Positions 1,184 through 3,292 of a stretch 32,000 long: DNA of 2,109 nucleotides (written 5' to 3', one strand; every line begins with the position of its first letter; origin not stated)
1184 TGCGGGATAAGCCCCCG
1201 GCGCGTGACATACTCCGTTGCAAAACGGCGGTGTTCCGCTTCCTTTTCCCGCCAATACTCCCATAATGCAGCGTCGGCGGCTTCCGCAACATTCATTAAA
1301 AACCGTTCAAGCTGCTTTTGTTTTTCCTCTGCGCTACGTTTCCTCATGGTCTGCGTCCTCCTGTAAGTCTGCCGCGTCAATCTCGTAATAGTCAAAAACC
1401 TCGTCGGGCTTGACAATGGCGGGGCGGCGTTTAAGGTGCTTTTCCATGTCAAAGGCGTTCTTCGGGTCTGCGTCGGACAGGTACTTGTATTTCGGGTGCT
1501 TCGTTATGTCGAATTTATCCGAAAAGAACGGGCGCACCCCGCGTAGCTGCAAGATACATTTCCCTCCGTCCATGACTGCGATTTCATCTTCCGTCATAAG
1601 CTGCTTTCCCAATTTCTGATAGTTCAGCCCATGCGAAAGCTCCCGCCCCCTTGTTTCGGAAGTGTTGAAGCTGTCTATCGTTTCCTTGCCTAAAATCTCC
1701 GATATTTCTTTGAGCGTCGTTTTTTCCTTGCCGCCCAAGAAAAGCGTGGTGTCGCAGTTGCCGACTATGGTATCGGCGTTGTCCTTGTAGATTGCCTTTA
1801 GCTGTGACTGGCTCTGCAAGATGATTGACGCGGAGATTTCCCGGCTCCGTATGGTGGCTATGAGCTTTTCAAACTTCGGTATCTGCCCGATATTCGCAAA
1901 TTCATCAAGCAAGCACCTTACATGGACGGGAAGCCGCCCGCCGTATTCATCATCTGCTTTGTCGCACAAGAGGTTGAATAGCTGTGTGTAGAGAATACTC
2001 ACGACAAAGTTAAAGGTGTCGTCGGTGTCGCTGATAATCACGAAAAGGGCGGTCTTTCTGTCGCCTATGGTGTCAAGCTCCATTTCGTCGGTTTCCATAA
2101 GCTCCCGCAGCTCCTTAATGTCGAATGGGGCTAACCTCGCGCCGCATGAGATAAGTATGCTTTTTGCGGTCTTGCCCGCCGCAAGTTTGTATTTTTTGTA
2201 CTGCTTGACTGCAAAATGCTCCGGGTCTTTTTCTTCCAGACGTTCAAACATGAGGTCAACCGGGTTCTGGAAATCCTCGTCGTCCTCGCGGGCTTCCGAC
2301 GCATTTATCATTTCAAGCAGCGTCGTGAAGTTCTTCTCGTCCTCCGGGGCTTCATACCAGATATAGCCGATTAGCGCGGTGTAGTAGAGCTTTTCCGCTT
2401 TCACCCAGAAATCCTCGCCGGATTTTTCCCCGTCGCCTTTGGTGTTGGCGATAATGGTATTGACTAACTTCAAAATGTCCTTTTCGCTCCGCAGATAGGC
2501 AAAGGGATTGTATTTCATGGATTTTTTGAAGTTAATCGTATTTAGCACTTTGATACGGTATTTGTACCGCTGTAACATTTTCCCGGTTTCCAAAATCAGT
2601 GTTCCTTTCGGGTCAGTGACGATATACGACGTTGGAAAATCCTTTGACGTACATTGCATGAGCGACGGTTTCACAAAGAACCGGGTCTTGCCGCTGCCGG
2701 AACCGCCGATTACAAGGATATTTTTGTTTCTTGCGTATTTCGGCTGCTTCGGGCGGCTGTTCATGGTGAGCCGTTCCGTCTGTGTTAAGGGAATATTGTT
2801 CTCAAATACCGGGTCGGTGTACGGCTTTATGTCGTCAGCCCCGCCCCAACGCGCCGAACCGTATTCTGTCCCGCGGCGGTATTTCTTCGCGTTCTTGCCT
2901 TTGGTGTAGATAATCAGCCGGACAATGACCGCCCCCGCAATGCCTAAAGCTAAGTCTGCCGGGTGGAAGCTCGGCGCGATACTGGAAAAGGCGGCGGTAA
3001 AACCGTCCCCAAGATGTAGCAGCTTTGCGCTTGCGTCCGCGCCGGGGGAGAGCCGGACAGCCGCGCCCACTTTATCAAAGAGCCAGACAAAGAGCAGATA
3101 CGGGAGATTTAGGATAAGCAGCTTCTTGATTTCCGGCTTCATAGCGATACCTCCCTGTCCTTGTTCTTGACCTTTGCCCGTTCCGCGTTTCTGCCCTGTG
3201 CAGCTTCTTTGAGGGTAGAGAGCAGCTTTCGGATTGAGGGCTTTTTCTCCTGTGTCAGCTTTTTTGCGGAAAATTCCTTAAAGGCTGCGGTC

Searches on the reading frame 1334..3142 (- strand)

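Call 85: search_protein_families(library=pfam, proteins=[window:1334-3142:-], max_evalue=0.001)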
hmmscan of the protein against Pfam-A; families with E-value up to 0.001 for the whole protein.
window:1334-3142:- (602 aa): 3 families
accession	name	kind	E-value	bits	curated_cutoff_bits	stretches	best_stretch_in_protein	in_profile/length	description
PF02534.20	T4SS-DNA_transf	-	2e-54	185.6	20.1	1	136-543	44-442/468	Type IV secretory system Conjugative DNA transfer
PF12696.13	TraG-D_C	-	1.4e-37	128.9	22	1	407-525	1-125/126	TraM recognition site of TraD and TraG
PF10412.15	TrwB_AAD_bind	-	1.3e-19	70.8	20.5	1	411-534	249-376/387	Type IV secretion-system coupling protein DNA-binding domain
